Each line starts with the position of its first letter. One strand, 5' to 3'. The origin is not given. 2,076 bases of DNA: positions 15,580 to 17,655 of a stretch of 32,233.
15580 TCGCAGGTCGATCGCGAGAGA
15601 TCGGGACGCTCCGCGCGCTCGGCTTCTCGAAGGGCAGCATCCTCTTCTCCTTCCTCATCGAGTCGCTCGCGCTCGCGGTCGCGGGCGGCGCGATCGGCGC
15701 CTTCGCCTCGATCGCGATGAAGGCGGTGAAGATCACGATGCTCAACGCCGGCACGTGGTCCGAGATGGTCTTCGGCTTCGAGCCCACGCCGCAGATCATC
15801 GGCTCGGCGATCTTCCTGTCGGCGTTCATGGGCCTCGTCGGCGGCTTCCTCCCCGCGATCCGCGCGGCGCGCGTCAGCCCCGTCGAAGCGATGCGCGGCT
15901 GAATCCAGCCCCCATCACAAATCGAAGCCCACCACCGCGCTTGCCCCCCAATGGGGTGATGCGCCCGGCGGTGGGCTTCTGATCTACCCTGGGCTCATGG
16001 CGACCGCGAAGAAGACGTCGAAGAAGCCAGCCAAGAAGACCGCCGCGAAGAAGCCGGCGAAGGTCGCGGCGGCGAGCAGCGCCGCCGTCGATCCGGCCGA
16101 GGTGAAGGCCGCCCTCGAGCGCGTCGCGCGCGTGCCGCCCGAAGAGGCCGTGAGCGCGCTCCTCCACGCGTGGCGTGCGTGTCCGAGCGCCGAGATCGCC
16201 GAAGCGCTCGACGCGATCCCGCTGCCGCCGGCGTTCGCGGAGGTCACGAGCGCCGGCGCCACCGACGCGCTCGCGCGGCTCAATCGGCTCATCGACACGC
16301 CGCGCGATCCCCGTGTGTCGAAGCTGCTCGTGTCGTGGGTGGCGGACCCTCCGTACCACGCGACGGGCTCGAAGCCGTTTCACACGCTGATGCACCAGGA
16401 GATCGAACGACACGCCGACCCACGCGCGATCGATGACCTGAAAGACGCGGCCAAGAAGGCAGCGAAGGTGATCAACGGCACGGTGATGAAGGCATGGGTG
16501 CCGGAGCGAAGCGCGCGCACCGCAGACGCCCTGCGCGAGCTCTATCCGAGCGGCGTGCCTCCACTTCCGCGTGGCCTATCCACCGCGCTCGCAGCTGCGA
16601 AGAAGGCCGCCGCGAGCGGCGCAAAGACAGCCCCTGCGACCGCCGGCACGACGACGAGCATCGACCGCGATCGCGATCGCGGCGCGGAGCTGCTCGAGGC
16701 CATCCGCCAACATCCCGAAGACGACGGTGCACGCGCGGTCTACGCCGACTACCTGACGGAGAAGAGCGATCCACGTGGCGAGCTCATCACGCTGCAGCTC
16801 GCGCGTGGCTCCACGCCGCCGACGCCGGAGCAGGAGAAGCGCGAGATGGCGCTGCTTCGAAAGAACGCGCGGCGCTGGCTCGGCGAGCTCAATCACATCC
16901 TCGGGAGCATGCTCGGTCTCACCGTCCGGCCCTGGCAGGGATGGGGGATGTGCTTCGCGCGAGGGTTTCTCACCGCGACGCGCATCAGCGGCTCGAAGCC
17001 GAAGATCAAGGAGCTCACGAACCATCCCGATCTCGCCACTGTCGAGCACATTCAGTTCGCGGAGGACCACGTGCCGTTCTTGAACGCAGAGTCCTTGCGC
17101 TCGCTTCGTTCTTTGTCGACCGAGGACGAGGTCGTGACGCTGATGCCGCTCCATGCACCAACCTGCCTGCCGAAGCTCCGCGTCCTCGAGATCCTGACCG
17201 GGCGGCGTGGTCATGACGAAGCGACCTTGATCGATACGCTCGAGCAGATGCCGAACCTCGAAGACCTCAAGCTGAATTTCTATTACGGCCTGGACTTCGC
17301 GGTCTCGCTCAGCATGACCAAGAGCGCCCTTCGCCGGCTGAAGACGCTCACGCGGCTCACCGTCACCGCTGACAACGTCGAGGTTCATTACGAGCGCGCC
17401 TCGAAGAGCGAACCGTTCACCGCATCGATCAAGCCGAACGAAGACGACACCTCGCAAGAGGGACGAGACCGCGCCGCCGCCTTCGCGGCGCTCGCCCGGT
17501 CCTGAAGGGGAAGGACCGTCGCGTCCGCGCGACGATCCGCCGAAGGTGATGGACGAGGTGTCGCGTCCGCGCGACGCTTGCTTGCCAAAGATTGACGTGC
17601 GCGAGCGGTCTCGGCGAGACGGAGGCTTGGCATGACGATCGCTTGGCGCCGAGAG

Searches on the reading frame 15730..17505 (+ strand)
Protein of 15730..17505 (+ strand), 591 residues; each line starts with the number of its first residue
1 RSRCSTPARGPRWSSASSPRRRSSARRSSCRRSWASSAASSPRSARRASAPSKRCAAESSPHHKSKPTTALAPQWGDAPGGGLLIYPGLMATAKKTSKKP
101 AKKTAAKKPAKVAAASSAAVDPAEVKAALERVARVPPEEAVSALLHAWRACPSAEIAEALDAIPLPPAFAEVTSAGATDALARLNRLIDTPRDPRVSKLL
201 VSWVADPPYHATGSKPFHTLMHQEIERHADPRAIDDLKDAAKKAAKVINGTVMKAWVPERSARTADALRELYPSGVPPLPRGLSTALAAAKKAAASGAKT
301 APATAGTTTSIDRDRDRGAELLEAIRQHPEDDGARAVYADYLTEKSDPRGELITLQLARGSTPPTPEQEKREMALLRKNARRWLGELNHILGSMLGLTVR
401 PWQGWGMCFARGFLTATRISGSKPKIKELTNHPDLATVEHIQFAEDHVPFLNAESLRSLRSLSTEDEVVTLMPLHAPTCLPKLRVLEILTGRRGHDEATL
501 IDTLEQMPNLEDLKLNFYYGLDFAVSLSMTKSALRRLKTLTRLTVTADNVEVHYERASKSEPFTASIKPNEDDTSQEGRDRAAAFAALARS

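Call 12: search_protein_families(library=pfam, proteins=[window:15730-17505:+], max_evalue=1)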
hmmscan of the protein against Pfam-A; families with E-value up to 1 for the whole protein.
window:15730-17505:+ (591 aa): 3 families
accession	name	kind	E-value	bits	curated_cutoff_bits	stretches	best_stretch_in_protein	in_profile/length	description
PF25019.1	LRR_R13L1-DRL21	-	0.0028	18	27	1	494-541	55-100/127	R13L1/DRL21 LRRs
PF23598.1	LRR_14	-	0.0057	15.9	40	1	455-547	91-176/353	Leucine-rich repeat region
PF19795.4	DUF6279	-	0.023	15.1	27.7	1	361-394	106-138/195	Family of unknown function (DUF6279)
